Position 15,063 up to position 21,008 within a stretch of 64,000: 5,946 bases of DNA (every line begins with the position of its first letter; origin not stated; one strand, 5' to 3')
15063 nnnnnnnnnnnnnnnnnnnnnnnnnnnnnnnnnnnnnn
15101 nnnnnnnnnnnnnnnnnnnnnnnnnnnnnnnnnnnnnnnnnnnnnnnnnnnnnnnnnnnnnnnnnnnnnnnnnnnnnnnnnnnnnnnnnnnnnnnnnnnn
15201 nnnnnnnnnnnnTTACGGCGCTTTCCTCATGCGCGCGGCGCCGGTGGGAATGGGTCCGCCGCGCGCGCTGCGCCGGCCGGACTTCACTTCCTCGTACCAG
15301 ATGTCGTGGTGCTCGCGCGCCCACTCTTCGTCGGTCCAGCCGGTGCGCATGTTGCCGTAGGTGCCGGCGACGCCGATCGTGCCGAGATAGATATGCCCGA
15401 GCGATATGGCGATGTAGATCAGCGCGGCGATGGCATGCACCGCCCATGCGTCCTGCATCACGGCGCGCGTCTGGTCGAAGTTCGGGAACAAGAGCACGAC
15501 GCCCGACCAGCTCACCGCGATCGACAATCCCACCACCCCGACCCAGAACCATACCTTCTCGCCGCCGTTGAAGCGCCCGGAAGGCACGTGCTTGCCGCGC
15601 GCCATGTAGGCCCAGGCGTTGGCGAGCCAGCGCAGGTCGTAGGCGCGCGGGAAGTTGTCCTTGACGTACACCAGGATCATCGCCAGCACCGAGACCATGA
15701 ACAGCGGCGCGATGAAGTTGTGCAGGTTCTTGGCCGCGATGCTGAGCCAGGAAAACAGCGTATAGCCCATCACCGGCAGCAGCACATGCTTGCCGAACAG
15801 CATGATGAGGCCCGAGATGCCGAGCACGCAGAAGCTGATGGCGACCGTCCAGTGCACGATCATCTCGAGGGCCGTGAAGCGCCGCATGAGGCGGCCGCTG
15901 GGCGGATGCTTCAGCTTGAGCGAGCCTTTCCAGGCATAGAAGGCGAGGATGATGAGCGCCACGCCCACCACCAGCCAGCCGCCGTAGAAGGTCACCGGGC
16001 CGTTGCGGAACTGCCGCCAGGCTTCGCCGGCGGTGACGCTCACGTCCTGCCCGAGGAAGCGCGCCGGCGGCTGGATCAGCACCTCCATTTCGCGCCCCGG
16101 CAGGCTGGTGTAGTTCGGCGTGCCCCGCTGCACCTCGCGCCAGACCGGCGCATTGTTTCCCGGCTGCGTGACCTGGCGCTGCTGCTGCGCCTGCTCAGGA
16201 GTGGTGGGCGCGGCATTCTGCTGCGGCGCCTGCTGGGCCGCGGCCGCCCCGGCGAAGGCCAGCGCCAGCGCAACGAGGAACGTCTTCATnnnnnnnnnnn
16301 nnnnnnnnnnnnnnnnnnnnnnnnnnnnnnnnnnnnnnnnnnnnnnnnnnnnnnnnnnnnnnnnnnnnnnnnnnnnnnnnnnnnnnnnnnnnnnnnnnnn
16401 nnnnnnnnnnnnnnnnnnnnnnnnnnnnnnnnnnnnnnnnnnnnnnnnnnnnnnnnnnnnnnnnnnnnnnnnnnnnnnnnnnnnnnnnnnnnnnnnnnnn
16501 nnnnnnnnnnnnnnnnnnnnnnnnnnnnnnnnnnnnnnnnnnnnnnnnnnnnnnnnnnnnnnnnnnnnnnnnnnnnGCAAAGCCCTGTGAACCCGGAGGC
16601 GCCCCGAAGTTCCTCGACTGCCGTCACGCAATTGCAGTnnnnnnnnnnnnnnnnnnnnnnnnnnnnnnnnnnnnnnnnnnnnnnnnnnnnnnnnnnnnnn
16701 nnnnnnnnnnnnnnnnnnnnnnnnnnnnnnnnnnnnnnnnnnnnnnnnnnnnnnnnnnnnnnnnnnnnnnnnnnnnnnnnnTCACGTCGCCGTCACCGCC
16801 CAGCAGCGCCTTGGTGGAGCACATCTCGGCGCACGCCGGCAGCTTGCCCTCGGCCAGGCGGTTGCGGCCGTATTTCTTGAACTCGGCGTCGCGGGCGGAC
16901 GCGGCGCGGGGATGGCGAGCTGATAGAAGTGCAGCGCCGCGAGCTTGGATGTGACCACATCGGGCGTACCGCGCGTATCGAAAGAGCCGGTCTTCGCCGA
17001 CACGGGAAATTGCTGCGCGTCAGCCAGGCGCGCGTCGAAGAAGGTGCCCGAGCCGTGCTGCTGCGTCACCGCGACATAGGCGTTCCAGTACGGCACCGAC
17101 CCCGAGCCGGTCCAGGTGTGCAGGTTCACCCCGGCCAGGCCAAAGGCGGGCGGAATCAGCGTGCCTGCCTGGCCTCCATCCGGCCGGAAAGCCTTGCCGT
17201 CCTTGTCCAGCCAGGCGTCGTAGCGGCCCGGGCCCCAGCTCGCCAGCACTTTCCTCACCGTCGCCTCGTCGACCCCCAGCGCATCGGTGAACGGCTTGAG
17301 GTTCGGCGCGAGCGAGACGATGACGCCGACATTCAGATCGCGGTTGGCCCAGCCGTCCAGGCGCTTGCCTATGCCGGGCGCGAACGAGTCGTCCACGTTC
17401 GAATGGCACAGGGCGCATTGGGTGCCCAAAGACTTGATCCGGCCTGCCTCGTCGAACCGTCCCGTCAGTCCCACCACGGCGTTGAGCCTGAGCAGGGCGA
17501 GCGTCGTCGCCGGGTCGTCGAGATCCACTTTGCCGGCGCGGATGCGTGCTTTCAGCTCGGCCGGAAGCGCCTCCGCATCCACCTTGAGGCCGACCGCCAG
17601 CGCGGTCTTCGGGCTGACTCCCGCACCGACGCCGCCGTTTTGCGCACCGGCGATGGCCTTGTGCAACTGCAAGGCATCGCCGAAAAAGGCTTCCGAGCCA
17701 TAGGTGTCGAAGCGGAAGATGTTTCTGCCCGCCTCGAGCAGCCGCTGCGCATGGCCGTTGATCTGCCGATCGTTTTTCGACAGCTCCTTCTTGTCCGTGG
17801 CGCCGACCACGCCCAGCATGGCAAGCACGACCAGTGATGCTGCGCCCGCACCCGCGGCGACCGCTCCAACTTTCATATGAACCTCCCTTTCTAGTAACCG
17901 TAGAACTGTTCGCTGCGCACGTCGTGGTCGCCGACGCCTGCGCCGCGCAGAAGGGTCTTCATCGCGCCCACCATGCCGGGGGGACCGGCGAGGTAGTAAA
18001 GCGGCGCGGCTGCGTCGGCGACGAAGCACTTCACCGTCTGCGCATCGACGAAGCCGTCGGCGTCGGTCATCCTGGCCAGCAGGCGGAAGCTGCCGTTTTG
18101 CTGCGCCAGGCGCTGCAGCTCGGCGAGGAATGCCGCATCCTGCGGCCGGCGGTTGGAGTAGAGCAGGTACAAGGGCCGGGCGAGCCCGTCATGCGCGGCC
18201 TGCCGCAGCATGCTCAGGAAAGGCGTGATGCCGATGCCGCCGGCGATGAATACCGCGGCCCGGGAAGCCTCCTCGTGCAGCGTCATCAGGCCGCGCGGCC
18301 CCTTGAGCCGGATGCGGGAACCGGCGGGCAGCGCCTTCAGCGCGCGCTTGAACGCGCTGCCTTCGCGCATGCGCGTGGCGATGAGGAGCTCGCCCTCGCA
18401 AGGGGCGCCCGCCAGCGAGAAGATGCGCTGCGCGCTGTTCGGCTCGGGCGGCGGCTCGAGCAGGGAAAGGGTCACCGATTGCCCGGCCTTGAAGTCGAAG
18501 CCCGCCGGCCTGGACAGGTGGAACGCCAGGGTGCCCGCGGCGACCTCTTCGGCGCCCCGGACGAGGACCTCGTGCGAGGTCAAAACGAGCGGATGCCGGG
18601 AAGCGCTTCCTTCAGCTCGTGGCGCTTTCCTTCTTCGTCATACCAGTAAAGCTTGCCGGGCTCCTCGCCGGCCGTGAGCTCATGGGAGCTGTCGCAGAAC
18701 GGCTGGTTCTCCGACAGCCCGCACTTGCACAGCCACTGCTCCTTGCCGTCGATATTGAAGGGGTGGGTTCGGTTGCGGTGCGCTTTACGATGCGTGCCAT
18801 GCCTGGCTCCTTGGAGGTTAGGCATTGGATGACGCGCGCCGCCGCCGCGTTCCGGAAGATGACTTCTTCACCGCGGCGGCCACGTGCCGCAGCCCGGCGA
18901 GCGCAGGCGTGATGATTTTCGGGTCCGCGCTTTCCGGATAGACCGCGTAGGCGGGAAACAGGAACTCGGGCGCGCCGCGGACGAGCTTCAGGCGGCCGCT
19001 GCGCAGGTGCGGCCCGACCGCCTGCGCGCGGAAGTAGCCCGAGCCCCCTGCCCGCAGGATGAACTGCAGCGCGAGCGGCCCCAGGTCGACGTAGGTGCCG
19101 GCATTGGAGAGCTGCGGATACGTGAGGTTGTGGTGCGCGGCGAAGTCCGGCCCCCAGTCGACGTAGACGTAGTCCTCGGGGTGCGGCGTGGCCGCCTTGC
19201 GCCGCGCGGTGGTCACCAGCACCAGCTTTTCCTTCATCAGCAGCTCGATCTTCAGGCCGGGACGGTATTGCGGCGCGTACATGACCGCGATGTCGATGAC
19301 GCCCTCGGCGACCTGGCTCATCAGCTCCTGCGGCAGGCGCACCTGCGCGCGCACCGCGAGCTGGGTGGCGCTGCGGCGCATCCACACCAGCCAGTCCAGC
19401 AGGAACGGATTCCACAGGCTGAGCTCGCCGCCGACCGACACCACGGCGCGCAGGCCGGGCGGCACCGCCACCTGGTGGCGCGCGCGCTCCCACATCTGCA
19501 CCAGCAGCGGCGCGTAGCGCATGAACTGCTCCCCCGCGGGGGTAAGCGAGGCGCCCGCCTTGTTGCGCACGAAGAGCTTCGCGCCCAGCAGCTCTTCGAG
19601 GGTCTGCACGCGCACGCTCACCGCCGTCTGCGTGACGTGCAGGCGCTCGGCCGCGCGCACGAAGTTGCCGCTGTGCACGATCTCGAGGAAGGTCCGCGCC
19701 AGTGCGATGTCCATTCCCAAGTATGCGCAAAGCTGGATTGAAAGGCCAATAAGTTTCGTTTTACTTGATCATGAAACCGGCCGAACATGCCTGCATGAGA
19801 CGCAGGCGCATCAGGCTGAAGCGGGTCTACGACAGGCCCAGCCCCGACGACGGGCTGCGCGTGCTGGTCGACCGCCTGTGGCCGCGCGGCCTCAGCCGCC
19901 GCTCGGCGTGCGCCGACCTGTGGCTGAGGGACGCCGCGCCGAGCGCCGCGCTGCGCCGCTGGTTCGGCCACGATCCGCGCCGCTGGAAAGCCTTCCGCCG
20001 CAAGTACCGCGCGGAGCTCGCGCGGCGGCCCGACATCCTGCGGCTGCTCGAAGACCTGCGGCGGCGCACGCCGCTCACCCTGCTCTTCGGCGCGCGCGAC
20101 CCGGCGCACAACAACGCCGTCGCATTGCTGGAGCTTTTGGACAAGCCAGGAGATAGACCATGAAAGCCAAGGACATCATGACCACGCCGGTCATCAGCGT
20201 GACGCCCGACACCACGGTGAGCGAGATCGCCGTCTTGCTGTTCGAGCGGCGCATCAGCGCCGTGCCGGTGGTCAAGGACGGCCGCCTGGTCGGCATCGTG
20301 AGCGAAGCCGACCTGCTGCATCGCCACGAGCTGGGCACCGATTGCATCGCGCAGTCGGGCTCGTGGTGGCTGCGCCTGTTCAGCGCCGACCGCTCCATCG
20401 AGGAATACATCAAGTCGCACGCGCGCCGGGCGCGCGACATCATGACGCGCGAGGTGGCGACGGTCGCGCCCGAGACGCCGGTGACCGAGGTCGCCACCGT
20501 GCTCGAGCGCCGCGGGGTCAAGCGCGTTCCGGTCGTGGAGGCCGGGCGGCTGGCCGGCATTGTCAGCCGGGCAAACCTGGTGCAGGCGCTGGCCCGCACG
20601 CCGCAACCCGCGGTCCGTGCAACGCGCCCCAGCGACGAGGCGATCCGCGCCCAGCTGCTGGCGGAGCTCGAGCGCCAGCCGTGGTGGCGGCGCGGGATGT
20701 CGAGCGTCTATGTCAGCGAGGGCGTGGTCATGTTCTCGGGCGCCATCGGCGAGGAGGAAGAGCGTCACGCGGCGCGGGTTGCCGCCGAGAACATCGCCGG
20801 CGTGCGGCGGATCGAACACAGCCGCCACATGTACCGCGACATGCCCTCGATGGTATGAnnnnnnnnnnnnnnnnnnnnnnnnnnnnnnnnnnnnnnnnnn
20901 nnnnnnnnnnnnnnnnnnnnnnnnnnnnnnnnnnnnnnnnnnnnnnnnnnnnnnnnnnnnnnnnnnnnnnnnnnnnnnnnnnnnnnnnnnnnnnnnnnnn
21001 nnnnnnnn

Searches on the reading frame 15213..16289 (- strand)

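Call 10: search_protein_families(library=ncbifam, proteins=[window:15213-16289:-], max_evalue=0.001)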
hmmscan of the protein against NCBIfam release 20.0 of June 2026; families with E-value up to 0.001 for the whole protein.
window:15213-16289:- (358 aa): 3 families
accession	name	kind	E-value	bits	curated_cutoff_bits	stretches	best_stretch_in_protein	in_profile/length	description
TIGR01583.1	formate-DH-gamm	equivalog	1.4e-46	159.1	115.85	1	136-336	3-202/204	formate dehydrogenase subunit gamma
NF007924.0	PRK10639.1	equivalog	2.8e-27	95.9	341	1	135-338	7-205/211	formate dehydrogenase cytochrome b556 subunit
NF007558.0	PRK10179.1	equivalog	4.1e-22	78.9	339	1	134-337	6-206/217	formate dehydrogenase-N subunit gamma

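Call 49: search_protein_families(library=pfam, proteins=[window:15213-16289:-], max_evalue=0.01)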
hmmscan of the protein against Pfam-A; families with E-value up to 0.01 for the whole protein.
window:15213-16289:- (358 aa): 2 families
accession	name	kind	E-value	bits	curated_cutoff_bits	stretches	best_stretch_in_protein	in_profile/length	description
PF01292.26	Ni_hydr_CYTB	-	1.5e-17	64.4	30.1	1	137-307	1-166/179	Prokaryotic cytochrome b561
PF14358.11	DUF4405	-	0.0055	17.6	26.7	0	144-202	1-59/66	Domain of unknown function (DUF4405)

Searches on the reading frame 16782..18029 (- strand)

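Call 10: search_protein_families(library=ncbifam, proteins=[window:16782-18029:-], max_evalue=0.001)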
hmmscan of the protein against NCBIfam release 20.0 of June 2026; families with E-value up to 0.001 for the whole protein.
window:16782-18029:- (415 aa): 0 families

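Call 49: search_protein_families(library=pfam, proteins=[window:16785-17876:-], max_evalue=0.01)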
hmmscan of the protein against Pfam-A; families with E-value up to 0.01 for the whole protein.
seq(364 aa): 1 family
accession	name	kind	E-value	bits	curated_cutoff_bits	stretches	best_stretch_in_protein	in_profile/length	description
PF19802.4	DUF6285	-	0.0077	17.3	28.1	0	98-130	46-78/91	Domain of unknown function (DUF6285)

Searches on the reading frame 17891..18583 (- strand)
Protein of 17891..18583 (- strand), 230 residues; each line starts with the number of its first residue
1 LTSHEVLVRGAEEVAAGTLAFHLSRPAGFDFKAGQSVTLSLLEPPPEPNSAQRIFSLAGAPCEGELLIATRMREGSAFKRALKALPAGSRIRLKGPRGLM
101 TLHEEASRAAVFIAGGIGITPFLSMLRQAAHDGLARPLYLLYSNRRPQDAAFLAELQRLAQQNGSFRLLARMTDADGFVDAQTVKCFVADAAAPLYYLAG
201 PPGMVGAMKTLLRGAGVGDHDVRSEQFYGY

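Call 10: search_protein_families(library=ncbifam, proteins=[window:17891-18583:-], max_evalue=0.001)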
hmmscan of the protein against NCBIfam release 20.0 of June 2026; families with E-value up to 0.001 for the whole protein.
window:17891-18583:- (230 aa): 15 families
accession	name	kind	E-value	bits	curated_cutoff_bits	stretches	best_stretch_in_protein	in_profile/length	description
NF045803.1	MethMoxFADbindMmoC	equivalog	2.6e-22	79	500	1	28-228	137-341/343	aromatic/alkene monooxygenase hydroxylase FAD-binding subunit MmoC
NF009805.0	PRK13289.1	equivalog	1.3e-21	77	432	1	30-227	184-392/399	NO-inducible flavohemoprotein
NF040810.1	BenC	equivalog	9.1e-21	74.3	430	1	8-227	109-330/333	benzoate 1,2-dioxygenase electron transfer component BenC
TIGR02160.1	PA_CoA_Oxy5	hypoth_equivalog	5e-17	61.7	420.8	1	27-228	29-242/352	1,2-phenylacetyl-CoA epoxidase subunit PaaE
NF008822.0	PRK11872.1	equivalog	2.4e-15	56.4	402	1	7-227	110-335/341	anthranilate 1,2-dioxygenase electron transfer component AntC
NF058606.1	GlBtMonoRdsGbcB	equivalog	2.4e-14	53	500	1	14-225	26-245/362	glycine betaine monooxygenase reductase subunit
NF005963.0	PRK08051.1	equivalog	4e-13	49.2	230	1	12-210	12-212/233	NAD(P)H-flavin reductase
NF052252.1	flav_redu_LuxG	exception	1.6e-12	47.1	340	1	23-212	20-213/232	flavin mononucleotide reductase LuxG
NF007964.0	PRK10684.1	equivalog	1.4e-11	44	383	1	29-228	35-238/333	NADH oxidoreductase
NF004317.0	PRK05713.1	equivalog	3.4e-07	29.8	338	1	12-168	100-253/312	iron-sulfur-binding ferredoxin reductase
TIGR01941.1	nqrF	equivalog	1.4e-06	27.5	295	1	84-222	248-398/405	NADH:ubiquinone reductase (Na(+)-transporting) subunit F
NF008178.0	PRK10926.1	equivalog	1.6e-05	24.3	390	1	30-164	30-164/248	ferredoxin--NADP(+) reductase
NF000796.0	PRK00054.1-1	equivalog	1.7e-05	24.2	224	1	76-160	61-141/254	dihydroorotate dehydrogenase electron transfer subunit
NF040830.1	sulfhyd_ShyC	equivalog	3.2e-05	23.2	600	1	55-161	57-162/288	NAD(P)-dependent hydrogenase/sulfhydrogenase 2 subunit gamma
NF006220.0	PRK08345.1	subfamily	3.6e-05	23.2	395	1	69-176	74-183/294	cytochrome-c3 hydrogenase subunit gamma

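Call 49: search_protein_families(library=pfam, proteins=[window:17891-18583:-], max_evalue=0.01)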
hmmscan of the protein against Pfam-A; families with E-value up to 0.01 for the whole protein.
window:17891-18583:- (230 aa): 3 families
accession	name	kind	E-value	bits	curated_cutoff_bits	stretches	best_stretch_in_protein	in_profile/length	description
PF00175.26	NAD_binding_1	-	1.1e-14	55.5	22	1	112-208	1-107/109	Oxidoreductase NAD-binding domain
PF22290.1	DmmA-like_N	-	0.00032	21.6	33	1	91-220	3-122/124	Dimethylamine monooxygenase subunit DmmA-like, N-terminal domain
PF08030.17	NAD_binding_6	-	0.0047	17.4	22.2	1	111-132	5-26/156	Ferric reductase NAD binding domain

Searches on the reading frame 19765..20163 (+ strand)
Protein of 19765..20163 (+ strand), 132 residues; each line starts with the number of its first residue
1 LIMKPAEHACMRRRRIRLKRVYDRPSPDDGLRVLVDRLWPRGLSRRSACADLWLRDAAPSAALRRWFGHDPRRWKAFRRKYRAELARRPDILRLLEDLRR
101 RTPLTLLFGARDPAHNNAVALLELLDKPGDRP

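Call 49: search_protein_families(library=pfam, proteins=[window:19765-20163:+], max_evalue=0.01)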
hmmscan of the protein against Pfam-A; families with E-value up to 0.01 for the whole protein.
window:19765-20163:+ (132 aa): 3 families
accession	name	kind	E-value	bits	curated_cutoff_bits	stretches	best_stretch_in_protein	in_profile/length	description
PF22752.1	DUF488-N3i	-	1.9e-39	135.6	27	1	15-127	1-113/131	Inactive DUF488-N3 subclade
PF04343.18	DUF488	-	2e-29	103.1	22.2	1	17-125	1-121/121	Domain of unknown function DUF488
PF22751.1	DUF488-N3a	-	3.8e-25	88.9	27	1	16-127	1-116/118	Active DUF488-N3 subclade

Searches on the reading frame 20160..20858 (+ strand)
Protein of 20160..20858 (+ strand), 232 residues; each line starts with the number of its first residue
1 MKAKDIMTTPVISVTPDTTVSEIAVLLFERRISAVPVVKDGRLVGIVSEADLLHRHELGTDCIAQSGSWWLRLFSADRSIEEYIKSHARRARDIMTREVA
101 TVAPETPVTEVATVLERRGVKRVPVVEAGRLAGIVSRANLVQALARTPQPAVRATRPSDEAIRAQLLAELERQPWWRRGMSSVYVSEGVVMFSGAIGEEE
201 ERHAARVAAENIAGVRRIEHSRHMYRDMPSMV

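Call 10: search_protein_families(library=ncbifam, proteins=[window:20160-20858:+], max_evalue=0.001)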
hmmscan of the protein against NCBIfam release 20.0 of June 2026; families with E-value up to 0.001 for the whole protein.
window:20160-20858:+ (232 aa): 28 families (the best 25 are shown)
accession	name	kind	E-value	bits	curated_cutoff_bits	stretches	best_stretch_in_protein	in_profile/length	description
NF011442.0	PRK14869.1-4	equivalog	5.8e-14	51.4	400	2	83-147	64-129/543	putative manganese-dependent inorganic diphosphatase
NF041569.1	A-tRNAntase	equivalog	1.7e-13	49.8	1440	2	78-144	299-364/880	A-adding tRNA nucleotidyltransferase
NF011447.0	PRK14869.2-3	equivalog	2.2e-13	49.6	522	2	82-146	61-126/540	putative manganese-dependent inorganic diphosphatase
TIGR01302.1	IMP_dehydrog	equivalog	1.9e-12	46.8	481.5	2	86-141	77-136/450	IMP dehydrogenase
NF053603.1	HhpR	exception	1.8e-11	43.8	520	2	34-145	160-279/282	CBS domain-containing high hydrostatic pressure regulator HhpR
NF041552.1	TF_PrdR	equivalog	3.2e-11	42.3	795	2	3-56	72-125/577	sigma-54 dependent transcriptional regulator PrdR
TIGR01186.1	proV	subfamily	2.6e-10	40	326.6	1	85-145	298-358/363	betaine/proline/choline family ABC transporter ATP-binding protein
TIGR00400.1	mgtE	equivalog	6.9e-09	35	232.75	1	3-53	197-248/450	magnesium transporter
TIGR01137.1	cysta_beta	equivalog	1.7e-08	33.6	510.25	1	86-146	335-396/457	cystathionine beta-synthase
NF011446.0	PRK14869.2-2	equivalog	1.9e-08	33.2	601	1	79-148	66-136/576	putative manganese-dependent inorganic diphosphatase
NF011443.0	PRK14869.1-5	equivalog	2.2e-08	33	335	1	82-143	62-124/546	putative manganese-dependent inorganic diphosphatase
NF005869.0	PRK07807.1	equivalog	3.7e-08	32.8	549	0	2-55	90-144/479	GuaB1 family IMP dehydrogenase-related protein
NF011449.0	PRK14869.2-5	equivalog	1.5e-07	30.8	411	1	2-143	68-204/451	putative manganese-dependent inorganic diphosphatase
TIGR01303.1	IMP_DH_rel_1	equivalog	2.1e-07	30.2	562.75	0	3-53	91-140/475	GuaB1 family IMP dehydrogenase-related protein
NF053704.1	TransRegCcpNBacil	equivalog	4.3e-07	29.5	260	1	1-55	75-129/208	transcriptional regulator CcpN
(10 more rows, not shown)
